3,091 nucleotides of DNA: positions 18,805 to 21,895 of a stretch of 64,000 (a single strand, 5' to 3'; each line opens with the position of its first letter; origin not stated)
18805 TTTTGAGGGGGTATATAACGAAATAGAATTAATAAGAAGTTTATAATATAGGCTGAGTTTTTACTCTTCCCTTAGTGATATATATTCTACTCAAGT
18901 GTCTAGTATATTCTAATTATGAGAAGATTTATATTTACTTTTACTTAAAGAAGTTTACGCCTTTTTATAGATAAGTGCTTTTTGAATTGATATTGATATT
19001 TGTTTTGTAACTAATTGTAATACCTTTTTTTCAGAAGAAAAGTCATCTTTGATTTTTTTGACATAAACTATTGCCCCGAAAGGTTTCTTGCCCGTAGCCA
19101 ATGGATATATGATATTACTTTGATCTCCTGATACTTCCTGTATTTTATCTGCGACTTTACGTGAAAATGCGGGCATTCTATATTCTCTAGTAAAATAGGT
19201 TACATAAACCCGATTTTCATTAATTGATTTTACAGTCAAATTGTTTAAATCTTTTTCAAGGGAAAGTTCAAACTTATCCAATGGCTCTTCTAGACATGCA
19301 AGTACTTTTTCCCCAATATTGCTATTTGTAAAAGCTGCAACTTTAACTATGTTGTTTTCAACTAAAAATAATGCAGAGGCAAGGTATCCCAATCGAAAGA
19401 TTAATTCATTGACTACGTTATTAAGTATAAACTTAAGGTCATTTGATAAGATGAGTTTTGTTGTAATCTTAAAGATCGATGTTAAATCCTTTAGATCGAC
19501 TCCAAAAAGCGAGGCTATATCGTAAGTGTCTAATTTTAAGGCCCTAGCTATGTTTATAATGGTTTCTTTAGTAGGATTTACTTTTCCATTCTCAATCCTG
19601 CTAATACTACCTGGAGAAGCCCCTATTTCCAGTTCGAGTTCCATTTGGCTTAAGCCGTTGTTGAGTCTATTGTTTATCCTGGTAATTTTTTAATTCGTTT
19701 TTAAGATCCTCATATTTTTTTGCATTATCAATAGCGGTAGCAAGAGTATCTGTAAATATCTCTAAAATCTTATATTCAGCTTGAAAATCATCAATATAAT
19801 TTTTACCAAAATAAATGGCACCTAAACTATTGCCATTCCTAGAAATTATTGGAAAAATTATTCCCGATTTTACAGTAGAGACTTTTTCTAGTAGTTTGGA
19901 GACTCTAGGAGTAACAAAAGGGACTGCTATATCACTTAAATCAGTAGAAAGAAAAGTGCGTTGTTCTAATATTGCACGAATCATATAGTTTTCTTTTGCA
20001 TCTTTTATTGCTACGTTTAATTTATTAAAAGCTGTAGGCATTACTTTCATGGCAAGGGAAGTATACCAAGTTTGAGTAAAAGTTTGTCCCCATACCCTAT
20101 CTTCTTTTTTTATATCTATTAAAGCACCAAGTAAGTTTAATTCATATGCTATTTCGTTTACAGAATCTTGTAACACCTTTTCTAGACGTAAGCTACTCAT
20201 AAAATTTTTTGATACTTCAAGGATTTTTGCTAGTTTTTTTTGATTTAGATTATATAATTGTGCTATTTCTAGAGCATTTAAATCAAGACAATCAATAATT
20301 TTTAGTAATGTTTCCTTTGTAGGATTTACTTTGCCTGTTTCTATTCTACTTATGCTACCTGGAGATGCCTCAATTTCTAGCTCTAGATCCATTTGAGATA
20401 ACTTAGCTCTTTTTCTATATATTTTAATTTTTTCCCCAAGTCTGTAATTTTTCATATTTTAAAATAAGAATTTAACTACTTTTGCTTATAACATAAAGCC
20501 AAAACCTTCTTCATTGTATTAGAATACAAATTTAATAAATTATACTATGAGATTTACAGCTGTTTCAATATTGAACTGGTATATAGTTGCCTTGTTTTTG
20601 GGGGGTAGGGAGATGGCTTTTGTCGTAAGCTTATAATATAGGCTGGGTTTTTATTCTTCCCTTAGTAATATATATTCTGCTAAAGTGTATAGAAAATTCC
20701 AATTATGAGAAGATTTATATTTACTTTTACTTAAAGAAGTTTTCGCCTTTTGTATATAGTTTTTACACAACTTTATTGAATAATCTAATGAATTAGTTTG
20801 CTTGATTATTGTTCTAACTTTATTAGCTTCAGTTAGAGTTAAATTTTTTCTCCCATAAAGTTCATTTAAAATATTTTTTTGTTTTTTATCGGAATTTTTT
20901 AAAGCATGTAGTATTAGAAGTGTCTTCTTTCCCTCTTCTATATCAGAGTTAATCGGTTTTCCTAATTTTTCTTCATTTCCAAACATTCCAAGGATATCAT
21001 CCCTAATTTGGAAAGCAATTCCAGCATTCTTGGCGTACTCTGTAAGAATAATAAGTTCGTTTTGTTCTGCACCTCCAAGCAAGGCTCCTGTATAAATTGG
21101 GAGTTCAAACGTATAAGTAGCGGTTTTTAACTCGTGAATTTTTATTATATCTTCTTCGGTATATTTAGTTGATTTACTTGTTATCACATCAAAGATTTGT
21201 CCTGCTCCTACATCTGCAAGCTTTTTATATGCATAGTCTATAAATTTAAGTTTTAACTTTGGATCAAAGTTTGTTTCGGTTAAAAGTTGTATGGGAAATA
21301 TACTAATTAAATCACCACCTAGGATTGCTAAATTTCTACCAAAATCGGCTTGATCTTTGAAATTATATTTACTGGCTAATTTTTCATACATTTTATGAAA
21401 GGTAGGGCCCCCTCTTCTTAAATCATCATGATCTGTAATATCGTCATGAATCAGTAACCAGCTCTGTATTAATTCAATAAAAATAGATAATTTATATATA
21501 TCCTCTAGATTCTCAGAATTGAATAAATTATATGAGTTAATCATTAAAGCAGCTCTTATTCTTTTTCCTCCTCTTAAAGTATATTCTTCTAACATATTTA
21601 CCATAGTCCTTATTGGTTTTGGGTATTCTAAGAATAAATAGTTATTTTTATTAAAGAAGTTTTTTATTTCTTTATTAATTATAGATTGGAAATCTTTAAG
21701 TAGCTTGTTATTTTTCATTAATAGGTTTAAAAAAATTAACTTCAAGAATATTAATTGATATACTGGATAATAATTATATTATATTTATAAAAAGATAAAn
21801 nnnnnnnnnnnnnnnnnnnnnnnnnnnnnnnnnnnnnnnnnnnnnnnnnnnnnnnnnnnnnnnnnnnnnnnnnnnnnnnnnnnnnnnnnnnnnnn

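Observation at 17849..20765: Three tandem HTH-XRE+GAF regulator paralogs with a duplicated ~300-bp upstream region and a conserved 9-bp-arm palindrome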

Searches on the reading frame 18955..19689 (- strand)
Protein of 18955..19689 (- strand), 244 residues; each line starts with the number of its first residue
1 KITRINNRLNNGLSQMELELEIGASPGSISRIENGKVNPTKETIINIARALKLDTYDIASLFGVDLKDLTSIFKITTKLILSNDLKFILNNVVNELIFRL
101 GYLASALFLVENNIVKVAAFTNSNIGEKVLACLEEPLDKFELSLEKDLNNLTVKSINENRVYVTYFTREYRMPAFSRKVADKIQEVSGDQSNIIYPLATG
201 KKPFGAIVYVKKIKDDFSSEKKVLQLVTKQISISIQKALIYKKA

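Call 4: search_protein_families(library=pfam, proteins=[window:18955-19689:-], max_evalue=0.1)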
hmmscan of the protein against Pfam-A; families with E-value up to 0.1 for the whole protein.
window:18955-19689:- (244 aa): 5 families
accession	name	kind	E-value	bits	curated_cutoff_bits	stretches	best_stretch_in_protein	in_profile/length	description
PF01381.28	HTH_3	-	1.8e-11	44.3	23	1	8-55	5-52/55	Helix-turn-helix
PF12844.13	HTH_19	-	7.6e-08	32.6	30.2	1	8-60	8-60/64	Helix-turn-helix domain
PF13560.12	HTH_31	-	4.6e-07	30.5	27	1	8-55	10-58/64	Helix-turn-helix domain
PF13443.12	HTH_26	-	0.0025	18.4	22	1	12-59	10-58/63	Cro/C1-type HTH DNA-binding domain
PF17639.7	DUF5517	-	0.076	13.8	27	0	182-221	8-48/100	Family of unknown function (DUF5517)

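Call 34: find_homologous_proteins(query=window:18958-19689:-)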
Query window:18958-19689:- (244 aa): 53 proteins with E <= 0.001 among 536 candidates.
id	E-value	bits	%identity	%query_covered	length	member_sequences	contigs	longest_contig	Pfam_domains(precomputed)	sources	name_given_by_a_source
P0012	2.3e-137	474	100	94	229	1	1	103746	PF01381.29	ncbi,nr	ncbi:helix-turn-helix domain-containing protein [Candidatus Dojkabacteria bacterium]|nr:helix-turn-h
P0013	2.5e-78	281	56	95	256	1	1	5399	PF12844.14,PF01381.29,PF13560.13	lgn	-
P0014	5.9e-78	280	57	98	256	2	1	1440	PF12844.14,PF13185.13,PF01381.29,PF13560.13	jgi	-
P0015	1.4e-77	279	55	98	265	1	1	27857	PF12844.14,PF01381.29,PF13560.13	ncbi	-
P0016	5.3e-76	273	54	95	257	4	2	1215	PF12844.14,PF13185.13,PF01381.29,PF13560.13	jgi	-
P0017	9.6e-76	273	54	98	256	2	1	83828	PF12844.14,PF13185.13,PF01381.29,PF13560.13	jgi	jgi:transcriptional regulator with XRE-family HTH domain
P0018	7.9e-75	270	54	98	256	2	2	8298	PF12844.14,PF13185.13,PF01381.29,PF13560.13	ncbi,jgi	-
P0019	4.1e-74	267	54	95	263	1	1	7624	PF12844.14,PF13185.13,PF01381.29,PF13560.13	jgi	-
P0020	5.8e-74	267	56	95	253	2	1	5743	PF12844.14,PF01381.29,PF13560.13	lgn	-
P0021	9.8e-74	266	52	95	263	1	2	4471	PF12844.14,PF13185.13,PF01590.33,PF01381.29,PF13560.13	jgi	jgi:transcriptional regulator with XRE-family HTH domain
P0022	6.0e-73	263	53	98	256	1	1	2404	PF12844.14,PF01381.29,PF13560.13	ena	-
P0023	1.5e-72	262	54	95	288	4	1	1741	PF12844.14,PF13185.13,PF01381.29,PF13560.13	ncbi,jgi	-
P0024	1.6e-72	262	52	95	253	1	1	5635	PF12844.14,PF13185.13,PF01381.29,PF13560.13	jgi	jgi:transcriptional regulator with XRE-family HTH domain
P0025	2.0e-72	262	55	95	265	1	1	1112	PF12844.14,PF13185.13,PF01381.29,PF13560.13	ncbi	-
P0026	2.7e-72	261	54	98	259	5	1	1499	PF12844.14,PF13185.13,PF01381.29,PF13560.13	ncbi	-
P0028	5.1e-72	260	51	98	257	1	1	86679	PF12844.14,PF13185.13,PF01381.29,PF13560.13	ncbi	-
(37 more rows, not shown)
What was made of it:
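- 18955..19644 (-): P2. XRE-GAF regulator clipped at both ends. 229 aa from the ATG at 19642-19644. NCBI uses the same gene model (P0012, call 34).
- Checked: NCBI uses it to give a 229-aa protein (call 34).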

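Call 77: find_encoding_contigs(protein=P0017, flank=10000, max_places=2)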
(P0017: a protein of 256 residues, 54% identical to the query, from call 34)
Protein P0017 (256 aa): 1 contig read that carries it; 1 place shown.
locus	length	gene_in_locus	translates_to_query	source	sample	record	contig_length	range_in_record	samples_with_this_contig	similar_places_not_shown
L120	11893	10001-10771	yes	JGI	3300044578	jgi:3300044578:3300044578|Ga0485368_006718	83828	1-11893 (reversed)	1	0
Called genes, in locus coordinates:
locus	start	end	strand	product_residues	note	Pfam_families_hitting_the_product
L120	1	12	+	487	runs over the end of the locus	PF00089:Trypsin, PF04495:GRASP55_65 (faint), PF13365:Trypsin_2, PF00595:PDZ, PF13180:PDZ_2, PF17820:PDZ_6, PF19805:DUF6288 (faint), PF13180:PDZ_2 (weak)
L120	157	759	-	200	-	PF02525:Flavodoxin_2, PF03358:FMN_red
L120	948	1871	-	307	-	-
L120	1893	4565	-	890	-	PF12419:DUF3670, PF00176:SNF2-rel_dom, PF00270:DEAD (faint), PF04851:ResIII, PF00271:Helicase_C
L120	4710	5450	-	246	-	PF18978:DUF5714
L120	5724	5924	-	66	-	-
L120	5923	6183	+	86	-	-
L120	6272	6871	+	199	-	PF02663:FmdE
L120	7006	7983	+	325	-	PF00994:MoCF_biosynth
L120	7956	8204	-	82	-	-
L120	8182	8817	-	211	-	PF01914:MarC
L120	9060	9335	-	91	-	-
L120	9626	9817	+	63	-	-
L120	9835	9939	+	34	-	-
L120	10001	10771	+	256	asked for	PF01381:HTH_3, PF12844:HTH_19 (weak), PF13560:HTH_31, PF13185:GAF_2 (weak)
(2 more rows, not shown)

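Call 78: find_encoding_contigs(protein=P0028, flank=10000, max_places=2)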
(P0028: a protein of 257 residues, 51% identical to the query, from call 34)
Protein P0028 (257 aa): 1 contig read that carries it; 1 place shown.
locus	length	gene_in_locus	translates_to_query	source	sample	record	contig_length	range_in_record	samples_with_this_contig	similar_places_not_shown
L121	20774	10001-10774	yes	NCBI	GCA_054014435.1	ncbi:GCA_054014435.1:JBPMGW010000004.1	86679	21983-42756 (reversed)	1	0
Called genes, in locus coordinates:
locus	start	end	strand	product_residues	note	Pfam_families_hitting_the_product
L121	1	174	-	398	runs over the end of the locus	PF00724:Oxidored_FMN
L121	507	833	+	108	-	-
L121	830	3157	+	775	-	PF05547:Peptidase_M6, PF15780:ASH (weak), PF22544:HYDIN_VesB_CFA65-like_Ig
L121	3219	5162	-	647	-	PF22148:Fervidolysin_NPro-like, PF00082:Peptidase_S8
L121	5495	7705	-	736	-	PF00270:DEAD, PF00271:Helicase_C, PF16124:RecQ_Zn_bind, PF09382:RQC, PF00570:HRDC, PF14493:HTH_40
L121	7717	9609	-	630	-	PF00082:Peptidase_S8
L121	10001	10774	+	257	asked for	PF01381:HTH_3, PF12844:HTH_19 (weak), PF13560:HTH_31, PF13185:GAF_2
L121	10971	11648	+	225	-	-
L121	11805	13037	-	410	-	PF00162:PGK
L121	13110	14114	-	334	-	PF00044:Gp_dh_N, PF02800:Gp_dh_C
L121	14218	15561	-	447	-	PF06245:DUF1015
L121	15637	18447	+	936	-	PF03710:GlnE, PF08335:GlnD_UR_UTase, PF03710:GlnE, PF08335:GlnD_UR_UTase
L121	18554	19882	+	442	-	PF03951:Gln-synt_N, PF00120:Gln-synt_C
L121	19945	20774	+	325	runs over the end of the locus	PF08461:WHD_RNase_R, PF01995:NRD1_2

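Call 84: search_protein_families(library=ncbifam, proteins=[window:18958-19689:-], max_evalue=0.01)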
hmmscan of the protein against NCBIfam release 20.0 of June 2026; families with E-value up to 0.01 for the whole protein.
window:18958-19689:- (244 aa): 6 families
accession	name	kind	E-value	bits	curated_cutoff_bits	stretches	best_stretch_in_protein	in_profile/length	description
NF041951.1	phage_RstR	subfamily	4.5e-05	23.7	80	1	7-54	10-57/108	RstR family transcriptional repressor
TIGR03070.1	couple_hipB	subfamily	0.00021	21.1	71.65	1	7-53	10-56/58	type II toxin-antitoxin system Y4mF family antitoxin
TIGR00270.2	TIGR00270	equivalog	0.0011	18.8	110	1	7-54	83-130/159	multiprotein bridging factor aMBF1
NF010465.0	PRK13890.1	equivalog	0.0052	16.9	96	0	11-52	17-58/121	conjugal transfer protein TrbA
NF047948.1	male_kill_WMK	equivalog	0.008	15.7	300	0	7-59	170-222/300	WO male-killing family protein Wmk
NF041493.1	MobT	equivalog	0.0095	14.8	600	0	7-52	4-49/383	MobT family relaxase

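Call 85: search_protein_families(library=pfam, proteins=[L121:10971-11648:+], max_evalue=0.01)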
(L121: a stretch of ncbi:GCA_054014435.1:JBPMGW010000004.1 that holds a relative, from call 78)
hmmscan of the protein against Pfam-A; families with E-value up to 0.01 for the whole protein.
L121:10971-11648:+ (225 aa): 0 families

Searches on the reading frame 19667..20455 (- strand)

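Call 4: search_protein_families(library=pfam, proteins=[window:19667-20455:-], max_evalue=0.1)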
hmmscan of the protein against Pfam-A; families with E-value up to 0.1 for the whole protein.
window:19667-20455:- (262 aa): 8 families
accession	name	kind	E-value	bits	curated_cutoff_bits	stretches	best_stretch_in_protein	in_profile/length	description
PF01381.28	HTH_3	-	5.6e-11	42.8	23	1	10-61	1-52/55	Helix-turn-helix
PF13560.12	HTH_31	-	1.9e-08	34.9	27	1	5-65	1-62/64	Helix-turn-helix domain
PF12844.13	HTH_19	-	3.2e-08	33.8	30.2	1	7-69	1-63/64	Helix-turn-helix domain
PF11849.14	DUF3369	-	1.9e-06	28.7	27.2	1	70-250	16-167/168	Domain of unknown function (DUF3369)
PF13443.12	HTH_26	-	5e-05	23.9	22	1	9-60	1-53/63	Cro/C1-type HTH DNA-binding domain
PF13744.12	HTH_37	-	0.0058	16.9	27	0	68-116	30-78/80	Helix-turn-helix domain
PF09987.14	DUF2226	-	0.028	14.4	22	1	35-177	60-186/252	Uncharacterized protein conserved in archaea (DUF2226)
PF22507.2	DUF6994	-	0.033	14.3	27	0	41-87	117-163/226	Family of unknown function (DUF6994)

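Call 84: search_protein_families(library=ncbifam, proteins=[window:19670-20455:-], max_evalue=0.01)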
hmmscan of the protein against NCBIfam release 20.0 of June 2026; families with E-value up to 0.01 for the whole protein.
window:19670-20455:- (262 aa): 12 families
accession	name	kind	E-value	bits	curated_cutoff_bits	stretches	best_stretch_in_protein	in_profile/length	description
TIGR03070.1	couple_hipB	subfamily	1.9e-10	40.5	71.65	1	6-59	3-56/58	type II toxin-antitoxin system Y4mF family antitoxin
NF041951.1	phage_RstR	subfamily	1.4e-06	28.6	80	1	6-59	3-56/108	RstR family transcriptional repressor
NF007257.0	PRK09706.1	subfamily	1.6e-05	24.7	101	1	1-58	1-58/135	transcriptional repressor DicA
TIGR03830.1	CxxCG_CxxCG_HTH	subfamily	0.00017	21.4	61.8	0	6-53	66-115/127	type II TA system antitoxin MqsA family protein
TIGR00270.2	TIGR00270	equivalog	0.00028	20.7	110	1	7-71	77-141/159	multiprotein bridging factor aMBF1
NF047948.1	male_kill_WMK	equivalog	0.0005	19.6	300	1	3-79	160-239/300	WO male-killing family protein Wmk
NF046032.1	TransRegSlrRBacil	equivalog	0.0011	19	250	1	6-63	2-60/149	HTH-type transcriptional regulator SlrR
NF041493.1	MobT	equivalog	0.0018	17.1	600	0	14-58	5-49/383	MobT family relaxase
TIGR01817.1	nifA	equivalog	0.003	16.4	528.85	1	73-184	2-115/534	nif-specific transcriptional activator NifA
NF007408.0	PRK09943.1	equivalog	0.0037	16.8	211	1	5-61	7-63/185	HTH-type transcriptional regulator PuuR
NF003162.0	PRK04140.1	equivalog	0.0084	15.2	263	0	7-80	128-201/317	transcriptional regulator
NF007271.0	PRK09726.1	equivalog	0.0085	16.1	79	0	5-60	12-67/88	type II toxin-antitoxin system antitoxin HipB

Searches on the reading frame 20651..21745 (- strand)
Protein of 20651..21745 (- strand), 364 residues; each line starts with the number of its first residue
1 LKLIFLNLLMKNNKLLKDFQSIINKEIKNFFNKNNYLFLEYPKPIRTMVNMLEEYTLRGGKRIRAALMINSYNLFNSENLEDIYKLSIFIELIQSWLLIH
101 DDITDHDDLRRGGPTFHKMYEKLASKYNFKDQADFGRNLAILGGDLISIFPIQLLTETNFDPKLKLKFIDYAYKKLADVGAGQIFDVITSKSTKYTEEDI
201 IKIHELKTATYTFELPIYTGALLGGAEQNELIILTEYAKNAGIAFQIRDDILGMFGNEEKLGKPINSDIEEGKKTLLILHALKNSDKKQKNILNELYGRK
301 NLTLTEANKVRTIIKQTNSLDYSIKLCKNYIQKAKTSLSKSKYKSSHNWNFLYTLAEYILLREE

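Call 4: search_protein_families(library=pfam, proteins=[window:20651-21745:-], max_evalue=0.1)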
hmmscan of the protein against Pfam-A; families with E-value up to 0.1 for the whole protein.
window:20651-21745:- (364 aa): 1 family
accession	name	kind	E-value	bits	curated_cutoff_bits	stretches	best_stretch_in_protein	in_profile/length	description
PF00348.22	polyprenyl_synt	-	8.7e-60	202.5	27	1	49-309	5-246/251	Polyprenyl synthetase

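Call 84: search_protein_families(library=ncbifam, proteins=[window:20654-21745:-], max_evalue=0.01)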
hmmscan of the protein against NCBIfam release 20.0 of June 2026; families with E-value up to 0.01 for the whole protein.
window:20654-21745:- (364 aa): 16 families
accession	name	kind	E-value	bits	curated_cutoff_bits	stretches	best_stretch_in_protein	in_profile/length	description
NF041003.1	GGPP_syn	equivalog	1.3e-54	185.5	500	1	56-362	35-324/326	geranylgeranyl diphosphate synthase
NF041169.1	f2_encap_cargo4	exception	1.9e-54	185.2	450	1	57-363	47-333/334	family 2 encapsulin nanocompartment cargo protein polyprenyl transferase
NF040698.1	IdsA_Meth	equivalog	1e-52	179.4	468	1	16-363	7-327/328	short chain isoprenyl diphosphate synthase IdsA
NF042416.1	GFPPS_Mycobact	equivalog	6.4e-42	143.8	600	1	46-333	28-320/350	bifunctional (2E,6E)-farnesyl/geranyl diphosphate synthase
NF045485.1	FPPsyn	subfamily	2.2e-41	141.9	275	1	55-296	31-262/288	farnesyl diphosphate synthase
NF040789.2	gerfarn_diphsyn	equivalog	4.2e-32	111.7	560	1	74-363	73-344/345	geranylfarnesyl diphosphate synthase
TIGR02748.1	GerC3_HepT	equivalog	4.7e-30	104.8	456.55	1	58-362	41-317/319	heptaprenyl diphosphate synthase component II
NF008140.0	PRK10888.1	equivalog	4.1e-29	101.9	412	1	47-339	30-300/323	octaprenyl diphosphate synthase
NF045685.1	GGPPSynCrtE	equivalog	4.1e-29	101.5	460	1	52-297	34-268/293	geranylgeranyl diphosphate synthase CrtE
TIGR02749.1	prenyl_cyano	equivalog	1.5e-28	99.8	383.2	1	58-362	42-320/322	solanesyl diphosphate synthase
NF045549.1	GGPPsyn_IdsB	equivalog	3.6e-28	98.6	475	1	59-342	64-329/346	geranylgeranyl diphosphate synthase IdsB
NF007877.0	PRK10581.1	equivalog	4.4e-26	91.7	321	1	42-296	26-270/299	(2E,6E)-farnesyl diphosphate synthase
NF045628.1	HxpDPsynlarge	equivalog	1.2e-23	83.6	500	2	207-342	161-291/311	hexaprenyl-diphosphate synthase large subunit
NF042417.1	NPPPS_Mycobact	equivalog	2.8e-17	62.8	600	1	48-358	44-329/335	nonaprenyl/(2E,6E)-farnesyl/geranylgeranyl diphosphat synthase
NF040627.1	GFPS_Meth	equivalog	1.1e-10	41.5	600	1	49-255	29-211/285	geranylfarnesyl diphosphate synthase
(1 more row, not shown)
